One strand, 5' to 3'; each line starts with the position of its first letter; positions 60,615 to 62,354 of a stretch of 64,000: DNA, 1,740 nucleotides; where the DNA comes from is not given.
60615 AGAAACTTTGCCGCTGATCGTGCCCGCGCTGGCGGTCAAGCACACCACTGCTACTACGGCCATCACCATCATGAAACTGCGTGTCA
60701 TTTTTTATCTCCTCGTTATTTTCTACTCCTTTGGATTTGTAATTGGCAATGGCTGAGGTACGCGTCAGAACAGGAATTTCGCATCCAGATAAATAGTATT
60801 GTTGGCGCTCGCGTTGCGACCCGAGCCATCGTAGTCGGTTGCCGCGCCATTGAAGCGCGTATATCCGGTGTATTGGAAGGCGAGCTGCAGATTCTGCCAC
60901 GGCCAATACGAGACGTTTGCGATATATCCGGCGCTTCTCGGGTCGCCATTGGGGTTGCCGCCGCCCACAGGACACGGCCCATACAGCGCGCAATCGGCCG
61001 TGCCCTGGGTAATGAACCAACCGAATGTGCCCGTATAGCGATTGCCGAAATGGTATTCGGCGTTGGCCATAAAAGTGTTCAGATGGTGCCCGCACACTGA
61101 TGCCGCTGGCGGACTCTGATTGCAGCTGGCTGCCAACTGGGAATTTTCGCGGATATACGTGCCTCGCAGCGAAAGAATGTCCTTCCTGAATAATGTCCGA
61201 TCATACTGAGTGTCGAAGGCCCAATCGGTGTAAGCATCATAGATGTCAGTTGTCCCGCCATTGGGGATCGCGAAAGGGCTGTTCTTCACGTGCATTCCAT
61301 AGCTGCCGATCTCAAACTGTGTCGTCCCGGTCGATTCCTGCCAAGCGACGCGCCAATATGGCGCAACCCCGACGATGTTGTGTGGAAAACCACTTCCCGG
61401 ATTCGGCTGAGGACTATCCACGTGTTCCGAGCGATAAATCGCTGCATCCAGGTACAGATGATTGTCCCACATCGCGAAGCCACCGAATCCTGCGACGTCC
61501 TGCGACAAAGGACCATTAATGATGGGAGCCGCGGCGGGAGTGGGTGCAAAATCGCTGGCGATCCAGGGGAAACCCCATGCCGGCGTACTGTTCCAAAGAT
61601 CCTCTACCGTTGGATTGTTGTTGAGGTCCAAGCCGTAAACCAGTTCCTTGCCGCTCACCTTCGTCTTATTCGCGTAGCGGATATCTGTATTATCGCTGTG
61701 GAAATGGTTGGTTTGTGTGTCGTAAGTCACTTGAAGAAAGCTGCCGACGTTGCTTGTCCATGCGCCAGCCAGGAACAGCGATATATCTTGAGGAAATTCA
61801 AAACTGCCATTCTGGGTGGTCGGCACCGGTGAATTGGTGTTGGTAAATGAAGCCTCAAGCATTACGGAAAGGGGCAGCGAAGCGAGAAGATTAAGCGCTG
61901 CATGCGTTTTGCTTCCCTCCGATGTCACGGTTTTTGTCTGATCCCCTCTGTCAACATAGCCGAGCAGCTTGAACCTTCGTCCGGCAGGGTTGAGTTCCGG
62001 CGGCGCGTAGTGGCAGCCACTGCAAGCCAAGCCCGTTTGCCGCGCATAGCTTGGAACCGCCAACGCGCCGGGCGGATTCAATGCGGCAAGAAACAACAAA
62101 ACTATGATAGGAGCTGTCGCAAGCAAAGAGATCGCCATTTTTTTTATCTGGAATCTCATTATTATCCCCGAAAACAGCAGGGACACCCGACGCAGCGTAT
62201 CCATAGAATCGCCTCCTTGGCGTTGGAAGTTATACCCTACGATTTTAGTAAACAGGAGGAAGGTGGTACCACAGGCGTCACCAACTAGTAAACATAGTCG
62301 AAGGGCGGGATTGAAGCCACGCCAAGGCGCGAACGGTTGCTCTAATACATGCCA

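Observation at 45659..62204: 17-kb co-directional cluster combines three kinds of quinol-oxidising modules with 48 CxxCH motifs, a cupredoxin and an outer-membrane barrel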

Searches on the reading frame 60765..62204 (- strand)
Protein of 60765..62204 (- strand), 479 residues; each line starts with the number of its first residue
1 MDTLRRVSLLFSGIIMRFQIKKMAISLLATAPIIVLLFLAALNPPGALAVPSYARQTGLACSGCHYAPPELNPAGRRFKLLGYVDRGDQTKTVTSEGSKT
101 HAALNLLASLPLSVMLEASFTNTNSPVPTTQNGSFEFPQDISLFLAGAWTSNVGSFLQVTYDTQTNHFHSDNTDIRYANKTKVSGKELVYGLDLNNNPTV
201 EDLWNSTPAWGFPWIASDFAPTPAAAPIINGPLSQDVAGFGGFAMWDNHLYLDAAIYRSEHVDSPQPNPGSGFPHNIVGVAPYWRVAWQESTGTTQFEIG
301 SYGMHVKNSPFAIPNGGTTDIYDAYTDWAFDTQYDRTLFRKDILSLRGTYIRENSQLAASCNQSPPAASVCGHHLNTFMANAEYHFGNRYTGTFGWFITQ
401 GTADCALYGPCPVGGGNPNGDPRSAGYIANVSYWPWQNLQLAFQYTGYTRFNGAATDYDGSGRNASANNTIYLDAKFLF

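Call 5: search_protein_families(library=pfam, proteins=[window:60765-62204:-], max_evalue=0.01)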
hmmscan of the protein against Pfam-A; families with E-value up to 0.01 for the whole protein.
window:60765-62204:- (479 aa): 0 families

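Call 7: search_protein_families(library=ncbifam, proteins=[window:60765-62204:-], max_evalue=0.01)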
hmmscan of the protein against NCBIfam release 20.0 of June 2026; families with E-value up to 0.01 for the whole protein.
window:60765-62204:- (479 aa): 0 families

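Call 9: find_homologous_proteins(query=window:60765-62204:-)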
Query window:60765-62204:- (479 aa): 6309 proteins with E <= 0.001 among 8000 candidates; the best 120 are listed.
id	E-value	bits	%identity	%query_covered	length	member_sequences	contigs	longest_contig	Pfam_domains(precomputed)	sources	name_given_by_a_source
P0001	0.0e+0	1126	100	100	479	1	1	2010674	-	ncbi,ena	-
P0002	5.9e-274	927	86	100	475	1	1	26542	-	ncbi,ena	-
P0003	1.6e-273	926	83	100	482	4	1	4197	-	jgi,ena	jgi:hypothetical protein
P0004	3.4e-266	902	81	100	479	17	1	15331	-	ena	-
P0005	4.7e-266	901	82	100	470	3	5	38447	-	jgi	jgi:hypothetical protein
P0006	1.1e-260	884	83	95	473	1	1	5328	-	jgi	jgi:hypothetical protein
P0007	1.2e-260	884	80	99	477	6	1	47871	-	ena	-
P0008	3.2e-259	879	80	100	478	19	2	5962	-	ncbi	-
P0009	1.3e-258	877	80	100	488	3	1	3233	-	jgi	jgi:hypothetical protein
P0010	1.4e-258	877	82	97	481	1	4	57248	-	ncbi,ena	-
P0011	1.6e-258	877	80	99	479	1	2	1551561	-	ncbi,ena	-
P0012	2.9e-258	876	82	97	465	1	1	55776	-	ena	-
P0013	1.2e-257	874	80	100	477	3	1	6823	-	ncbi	-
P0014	3.1e-257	872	78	100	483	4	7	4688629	-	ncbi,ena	-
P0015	2.0e-256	870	80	100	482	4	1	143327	-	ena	-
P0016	1.1e-255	867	79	100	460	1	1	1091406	-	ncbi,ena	-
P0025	8.4e-251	851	76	100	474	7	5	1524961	-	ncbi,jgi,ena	jgi:hypothetical protein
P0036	2.6e-247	840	79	100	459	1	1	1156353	-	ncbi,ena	-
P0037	2.1e-246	837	77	96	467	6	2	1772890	-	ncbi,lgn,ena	ncbi:MAG: hypothetical protein WAK29_23200 [Terriglobales bacterium]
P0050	5.1e-242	822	75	100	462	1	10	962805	-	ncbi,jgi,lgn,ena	ncbi:MAG: hypothetical protein WBZ01_01190 [Terriglobales bacterium]|jgi:hypothetical protein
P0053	2.9e-240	816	76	97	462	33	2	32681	-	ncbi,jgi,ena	ncbi:MAG: hypothetical protein WB951_21895 [Candidatus Sulfotelmatobacter sp.]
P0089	3.1e-230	783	75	97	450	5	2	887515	-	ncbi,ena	-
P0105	4.5e-229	779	73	96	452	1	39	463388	-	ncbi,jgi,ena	jgi:hypothetical protein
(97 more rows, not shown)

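Call 10: find_encoding_contigs(protein=P0001, flank=10000, max_places=3)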
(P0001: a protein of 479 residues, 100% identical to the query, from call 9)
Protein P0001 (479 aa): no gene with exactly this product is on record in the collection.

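Call 11: find_encoding_contigs(protein=P0014, flank=10000, max_places=3)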
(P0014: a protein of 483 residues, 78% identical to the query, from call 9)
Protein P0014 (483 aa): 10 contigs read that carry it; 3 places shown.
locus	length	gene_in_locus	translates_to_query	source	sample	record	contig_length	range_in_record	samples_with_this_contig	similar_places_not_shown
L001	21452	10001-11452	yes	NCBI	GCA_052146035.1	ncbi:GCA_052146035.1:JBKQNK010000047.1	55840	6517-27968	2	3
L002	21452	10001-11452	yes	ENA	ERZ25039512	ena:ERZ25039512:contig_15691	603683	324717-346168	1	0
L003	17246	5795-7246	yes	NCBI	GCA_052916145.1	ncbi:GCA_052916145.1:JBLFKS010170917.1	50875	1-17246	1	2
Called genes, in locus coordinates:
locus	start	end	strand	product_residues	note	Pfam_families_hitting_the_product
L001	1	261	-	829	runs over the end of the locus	PF13620:CarboxypepD_reg (weak), PF07715:Plug (weak), PF25183:OMP_b-brl_4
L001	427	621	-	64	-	-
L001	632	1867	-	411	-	PF03743:TrbI (faint)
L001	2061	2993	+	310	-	PF13620:CarboxypepD_reg, PF13715:CarbopepD_reg_2, PF17210:SdrD_B (weak)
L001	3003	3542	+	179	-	-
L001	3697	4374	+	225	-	PF00072:Response_reg, PF00486:Trans_reg_C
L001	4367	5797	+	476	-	PF00672:HAMP, PF00512:HisKA, PF02518:HATPase_c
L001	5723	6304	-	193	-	-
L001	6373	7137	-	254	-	-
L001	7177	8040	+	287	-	-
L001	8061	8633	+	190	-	PF00034:Cytochrom_C, PF13442:Cytochrome_CBB3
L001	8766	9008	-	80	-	-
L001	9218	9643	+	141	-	PF00072:Response_reg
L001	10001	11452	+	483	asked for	-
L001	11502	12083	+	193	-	PF00127:Copper-bind (weak), PF14686:fn3_3, PF13620:CarboxypepD_reg, PF13715:CarbopepD_reg_2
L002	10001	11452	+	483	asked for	-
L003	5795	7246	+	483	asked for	-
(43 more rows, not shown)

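Call 13: find_encoding_contigs(protein=P0053, flank=10000, max_places=2)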
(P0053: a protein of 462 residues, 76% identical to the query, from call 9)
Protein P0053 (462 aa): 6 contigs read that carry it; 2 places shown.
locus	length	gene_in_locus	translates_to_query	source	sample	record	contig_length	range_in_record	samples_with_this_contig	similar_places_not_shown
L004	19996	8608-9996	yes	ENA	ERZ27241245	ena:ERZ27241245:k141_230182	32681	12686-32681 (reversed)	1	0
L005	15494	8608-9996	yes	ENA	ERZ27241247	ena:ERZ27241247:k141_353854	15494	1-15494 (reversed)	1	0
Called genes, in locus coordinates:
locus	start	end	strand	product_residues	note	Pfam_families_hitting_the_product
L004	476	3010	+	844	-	PF00069:Pkinase, PF01636:APH (faint), PF03109:ABC1 (faint), PF07714:PK_Tyr_Ser-Thr, PF00400:WD40 (faint), PF26549:Tricorn_N, PF07676:PD40 (weak), PF26549:Tricorn_N, +4 more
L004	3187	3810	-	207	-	PF04191:PEMT, PF04140:ICMT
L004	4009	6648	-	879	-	PF00069:Pkinase, PF01636:APH (faint), PF07714:PK_Tyr_Ser-Thr, PF03109:ABC1 (weak), PF00930:DPPIV_N (faint), PF26549:Tricorn_N (weak), PF26550:Tricorn_2nd, PF26549:Tricorn_N, +1 more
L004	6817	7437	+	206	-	PF14067:LssY_C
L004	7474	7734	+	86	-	PF14067:LssY_C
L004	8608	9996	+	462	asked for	-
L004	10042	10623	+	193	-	PF00127:Copper-bind, PF13620:CarboxypepD_reg, PF13715:CarbopepD_reg_2, PF14686:fn3_3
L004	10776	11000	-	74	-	-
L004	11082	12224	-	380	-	-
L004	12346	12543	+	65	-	-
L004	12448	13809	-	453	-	PF07690:MFS_1, PF13347:MFS_2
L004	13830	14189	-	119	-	PF02446:Glyco_hydro_77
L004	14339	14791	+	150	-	-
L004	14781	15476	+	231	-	PF00072:Response_reg, PF00196:GerE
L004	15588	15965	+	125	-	PF02604:PhdYeFM_antitox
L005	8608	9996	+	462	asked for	-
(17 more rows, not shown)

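Call 14: find_encoding_contigs(protein=P0105, flank=10000, max_places=2)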
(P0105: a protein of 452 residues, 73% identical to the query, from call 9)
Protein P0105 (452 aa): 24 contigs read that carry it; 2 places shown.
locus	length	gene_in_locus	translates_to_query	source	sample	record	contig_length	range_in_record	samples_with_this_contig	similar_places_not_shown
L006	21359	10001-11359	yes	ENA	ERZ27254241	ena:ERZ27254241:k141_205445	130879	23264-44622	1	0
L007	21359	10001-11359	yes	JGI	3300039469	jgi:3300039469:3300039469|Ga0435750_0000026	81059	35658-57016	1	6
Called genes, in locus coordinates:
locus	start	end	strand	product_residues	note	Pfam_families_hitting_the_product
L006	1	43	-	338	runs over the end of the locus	PF01180:DHO_dh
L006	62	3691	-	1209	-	PF01855:POR_N, PF17147:PFOR_II, PF01558:POR, PF10371:EKR, PF12838:Fer4_7, PF13237:Fer4_10, PF13484:Fer4_16, PF02775:TPP_enzyme_C, +6 more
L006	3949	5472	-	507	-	PF03264:Cytochrom_NNT, PF14522:Cytochrome_C7 (faint), PF14537:Cytochrom_c3_2 (weak)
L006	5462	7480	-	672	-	PF14537:Cytochrom_c3_2 (faint), PF22113:Mtrc-MtrF_II-IV_dom (faint), PF02085:Cytochrom_CIII (faint), PF09699:Paired_CXXCH_1 (faint), PF14522:Cytochrome_C7 (faint), PF22678:Cytochrom_c_NrfB-like (faint), PF14358:DUF4405 (faint), PF01292:Ni_hydr_CYTB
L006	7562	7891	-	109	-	PF00034:Cytochrom_C, PF13442:Cytochrome_CBB3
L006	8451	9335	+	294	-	PF04055:Radical_SAM (weak)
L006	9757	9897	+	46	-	-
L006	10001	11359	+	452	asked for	-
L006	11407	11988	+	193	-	PF00127:Copper-bind, PF13620:CarboxypepD_reg, PF13715:CarbopepD_reg_2 (weak), PF14686:fn3_3 (weak)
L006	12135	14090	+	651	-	PF13187:Fer4_9 (faint), PF13237:Fer4_10 (faint), PF14691:Fer4_20, PF01266:DAO (weak), PF07992:Pyr_redox_2, PF13450:NAD_binding_8 (weak), PF12838:Fer4_7 (weak), PF00037:Fer4 (weak), +3 more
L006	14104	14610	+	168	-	PF00355:Rieske (weak)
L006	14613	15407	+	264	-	PF00033:Cytochrome_B, PF14358:DUF4405 (weak), PF13631:Cytochrom_B_N_2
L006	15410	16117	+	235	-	-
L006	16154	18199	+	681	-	PF22113:Mtrc-MtrF_II-IV_dom (faint), PF13442:Cytochrome_CBB3 (faint), PF14522:Cytochrome_C7 (faint), PF14537:Cytochrom_c3_2 (faint), PF02433:FixO (faint), PF00034:Cytochrom_C (weak)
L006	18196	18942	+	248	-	PF02369:Big_1, PF13442:Cytochrome_CBB3 (weak)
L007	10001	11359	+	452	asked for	-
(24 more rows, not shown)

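Call 23: search_protein_representatives(protein=window:60765-62204:-)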
Query: 479 residues. Proteins with E-value up to 0.001 (for the whole library): 2514; up to 1e-10: 1093; up to 1e-30: 399. The best 150 are listed.
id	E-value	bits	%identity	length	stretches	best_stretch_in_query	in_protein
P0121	2.5e-160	550.9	60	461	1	35-479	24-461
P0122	1.4e-123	429.8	74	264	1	14-262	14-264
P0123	7.0e-107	374.7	46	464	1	30-472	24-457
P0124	1.4e-101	357.2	64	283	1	36-292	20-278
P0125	8.2e-99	348.0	46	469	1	33-475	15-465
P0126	6.1e-98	345.2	44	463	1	34-479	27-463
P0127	8.7e-97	341.4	44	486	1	47-474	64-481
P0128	1.9e-94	333.6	46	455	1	46-478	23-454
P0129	4.7e-94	332.4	70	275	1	95-300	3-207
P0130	1.3e-93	330.9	44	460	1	34-473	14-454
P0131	5.3e-93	328.9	43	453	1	34-475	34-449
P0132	6.0e-92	325.4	40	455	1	18-476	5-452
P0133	1.6e-90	320.7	46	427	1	36-475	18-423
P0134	4.1e-90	319.3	44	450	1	41-478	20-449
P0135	1.1e-89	318.0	41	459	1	23-472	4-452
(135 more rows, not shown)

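Call 33: find_related_loci(query=A2, collection=genome_contigs, flank=10000)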
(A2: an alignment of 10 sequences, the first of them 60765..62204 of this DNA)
Query A2 (479 aa) in genome_contigs; peptide patterns used: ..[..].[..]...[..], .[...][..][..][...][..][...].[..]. (x = any residue, [..] = any of these).
600 stretches matched a pattern (row limit reached: there are more); 561 encode a relative of the query (tblastn E <= 1e-3); the best 80 are kept; 80 distinct loci.
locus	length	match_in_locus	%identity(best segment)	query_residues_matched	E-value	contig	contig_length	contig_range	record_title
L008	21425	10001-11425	81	1-479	0e+0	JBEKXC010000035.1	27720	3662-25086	MAG: Terriglobales bacterium isolate SPRUCE 642 SPRUCE_642_35, whole genome shotgun sequence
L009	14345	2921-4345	86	1-479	0e+0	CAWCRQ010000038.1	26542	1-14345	MAG: uncultured Acidobacteriaceae bacterium isolate MFD03323.bin.2.104 genome assembly, contig: contig_202514, whole gen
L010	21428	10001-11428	82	16-479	0e+0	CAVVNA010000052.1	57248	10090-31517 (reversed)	MAG: uncultured Acidobacteriaceae bacterium isolate MFD09222.bin.3.45 genome assembly, contig: contig_89910, whole genom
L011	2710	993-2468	77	1-479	0e+0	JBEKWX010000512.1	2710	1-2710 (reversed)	MAG: Terriglobales bacterium isolate SPRUCE 638 SPRUCE_638_512, whole genome shotgun sequence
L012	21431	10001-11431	80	4-479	0e+0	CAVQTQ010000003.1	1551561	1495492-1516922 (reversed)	MAG: uncultured Acidobacteriaceae bacterium isolate MFD09222.bin.2.148 genome assembly, contig: contig_41963, whole geno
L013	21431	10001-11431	81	1-479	0e+0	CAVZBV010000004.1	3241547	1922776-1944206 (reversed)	MAG: uncultured Acidobacteriaceae bacterium isolate MFD03044.bin.1.45 genome assembly, contig: contig_9287, whole genome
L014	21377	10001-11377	79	1-479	0e+0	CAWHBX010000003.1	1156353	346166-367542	MAG: uncultured Acidobacteriaceae bacterium isolate MFD03726.bin.1.226 genome assembly, contig: contig_15826, whole geno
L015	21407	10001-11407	79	13-479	0e+0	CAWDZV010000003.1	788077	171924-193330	MAG: uncultured Acidobacteriaceae bacterium isolate MFD05512.bin.1.251 genome assembly, contig: contig_18316, whole geno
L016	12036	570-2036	78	1-479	0e+0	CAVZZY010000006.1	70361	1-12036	MAG: uncultured Acidobacteriaceae bacterium isolate MFD05580.bin.1.81 genome assembly, contig: contig_21059, whole genom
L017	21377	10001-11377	77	16-479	0e+0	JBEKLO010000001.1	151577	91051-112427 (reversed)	MAG: Terriglobales bacterium isolate SPRUCE 372 SPRUCE_372_1, whole genome shotgun sequence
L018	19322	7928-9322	76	1-479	0e+0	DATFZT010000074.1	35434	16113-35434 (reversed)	MAG TPA_asm: Terriglobales bacterium isolate SMAG_U9576 k141_25261, whole genome shotgun sequence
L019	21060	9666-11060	77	16-479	0e+0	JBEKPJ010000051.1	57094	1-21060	MAG: Terriglobales bacterium isolate SPRUCE 461 SPRUCE_461_51, whole genome shotgun sequence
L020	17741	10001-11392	78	1-479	0e+0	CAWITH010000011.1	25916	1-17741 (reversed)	MAG: uncultured Acidobacteriaceae bacterium isolate MFD09222.bin.2.51 genome assembly, contig: contig_125302, whole geno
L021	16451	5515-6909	76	13-479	0e+0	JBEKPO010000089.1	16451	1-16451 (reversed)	MAG: Terracidiphilus sp. isolate SPRUCE 466 SPRUCE_466_89, whole genome shotgun sequence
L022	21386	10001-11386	75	1-479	0e+0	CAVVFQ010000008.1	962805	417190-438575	MAG: uncultured Acidobacteriaceae bacterium isolate MFD01716.bin.1.115 genome assembly, contig: contig_9890, whole genom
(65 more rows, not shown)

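Call 47: predict_structure(alignment_id=A1)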
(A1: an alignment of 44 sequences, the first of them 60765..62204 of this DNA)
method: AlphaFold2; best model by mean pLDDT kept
length: 479 residues; sequences in the alignment: 44
mean_pLDDT: 85.4   pTM: 0.82
mean pLDDT of the five models: 85.4, 83.5, 82.5, 82.2, 81.9
residues with pLDDT >= 90: 290; 70-90: 106; 50-70: 54; < 50: 29
segments of 3 or more residues with pLDDT < 50: 1-3, 88-107
pLDDT, mean of each block of 10 residues (from residue 1): 50 52 70 82 56 69 87 94 71 43 46 90 87 88 90 93 90 96 98 97 94 90 93 94 98 97 76 88 98 95 95 58 96 95 97 96 89 98 95 98 87 60 97 91 98 91 93 94
secondary structure, 60 per line:
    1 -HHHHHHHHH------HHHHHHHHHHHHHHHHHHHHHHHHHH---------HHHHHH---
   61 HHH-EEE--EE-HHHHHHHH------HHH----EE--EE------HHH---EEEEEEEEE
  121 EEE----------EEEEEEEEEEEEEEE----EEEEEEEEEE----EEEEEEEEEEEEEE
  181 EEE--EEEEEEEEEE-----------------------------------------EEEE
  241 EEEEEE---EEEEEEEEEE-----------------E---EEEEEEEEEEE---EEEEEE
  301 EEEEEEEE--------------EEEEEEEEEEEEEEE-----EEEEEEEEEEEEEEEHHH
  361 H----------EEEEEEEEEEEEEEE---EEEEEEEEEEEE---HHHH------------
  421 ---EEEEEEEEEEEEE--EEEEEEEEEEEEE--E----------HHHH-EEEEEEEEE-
elements in order: H2-10 H17-42 H52-57 E65-67 H73-80 E112-123 E134-148 E153-162 E167-183 E186-195 E237-246 E250-259 E281-291 E295-308 E323-337 E343-357 H358-361 E372-386 E390-401 H405-408 E424-436 E439-451 H465-468 E470-478

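Call 50: fold_search(model_id=the predicted structure, library=pdb)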
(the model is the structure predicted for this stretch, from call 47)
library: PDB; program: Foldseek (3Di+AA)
matches with E <= 10: 900; with E <= 0.001: 247
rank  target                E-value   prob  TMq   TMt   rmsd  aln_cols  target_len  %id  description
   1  6ehd                  8.4e-10  1.00  0.41  0.56   8.4       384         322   10  OmpT (in-vitro folded), an outer membrane protein of Vibrio cholerae (released 2018-04-25)
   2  6ehe                  1.5e-09  1.00  0.40  0.59   7.4       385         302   10  OmpTdeltaL8 (loop L8 deletion mutant of OmpT), an outer membrane protein of Vibrio cholerae (released 2018-04-25)
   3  5oyk                  3.1e-09  1.00  0.40  0.55   8.5       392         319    9  Outer-membrane expressed OmpT of Vibrio cholerae (released 2018-04-25)
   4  4d65_A                3.8e-09  1.00  0.44  0.58   7.2       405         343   13  Structure of porin Omp-Pst2 from P. stuartii; the asymmetric unit contains a dimer of trimers. (released 2016-03-09)
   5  6ehf                  4.0e-09  1.00  0.41  0.58   8.5       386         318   10  OmpT (in-vitro folded), an outer membrane protein Vibrio cholerae (trimer form) (released 2018-04-25)
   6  5mdq_A                6.6e-09  1.00  0.42  0.53   7.5       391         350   11  Crystal structure of outer membrane expressed Chitoporin VhChip from Vibrio harveyi (released 2017-12-20)
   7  3rbh_C                7.3e-09  1.00  0.39  0.44  11.2       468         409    8  Structure of alginate export protein AlgE from Pseudomonas aeruginosa (released 2011-07-27)
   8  6ehb_B                9.1e-09  1.00  0.41  0.59   7.8       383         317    8  OmpU, an outer membrane protein, of Vibrio cholerae (released 2018-04-25)
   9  7eqm_A                9.1e-09  1.00  0.44  0.60   6.8       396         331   10  Apo Truncated VhChiP (Delta 1-19) (released 2022-08-10)
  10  4azl_B                9.1e-09  1.00  0.42  0.46  10.2       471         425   10  In meso structure of alginate transporter, AlgE, from Pseudomoas aeruginosa, PAO1, crystal form 2. (released 2013-07-03)
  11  4azl_A                1.3e-08  1.00  0.40  0.44  10.7       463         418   10  In meso structure of alginate transporter, AlgE, from Pseudomoas aeruginosa, PAO1, crystal form 2. (released 2013-07-03)
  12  8pz4                  1.6e-08  1.00  0.38  0.39  11.3       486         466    9  Structure of alginate transporter, AlgE, solved at wavelength 2.755 A (released 2023-10-25)
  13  5mdo_A                2.8e-08  1.00  0.43  0.57   7.1       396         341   10  Crystal structure of in vitro folded Chitoporin VhChip from Vibrio harveyi (crystal form I) (released 2017-12-20)
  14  7acg                  3.0e-08  1.00  0.39  0.41  10.4       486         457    9  In meso structure of the alginate exporter, AlgE, from Pseudomonas aeruginosa in 9.8 monoacylglycerol (released 2020-12-16)
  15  6ehc_A                3.7e-08  1.00  0.41  0.61   7.7       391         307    9  OmpUdeltaN (N-terminus deletion mutant of OmpU), outer membrane protein of Vibrio cholerae (released 2018-04-25)
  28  4rjw                  1.2e-07  1.00  0.47  0.52   8.6       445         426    9  Crystal structure of Pseudomonas aeruginosa OprO (released 2015-10-21)
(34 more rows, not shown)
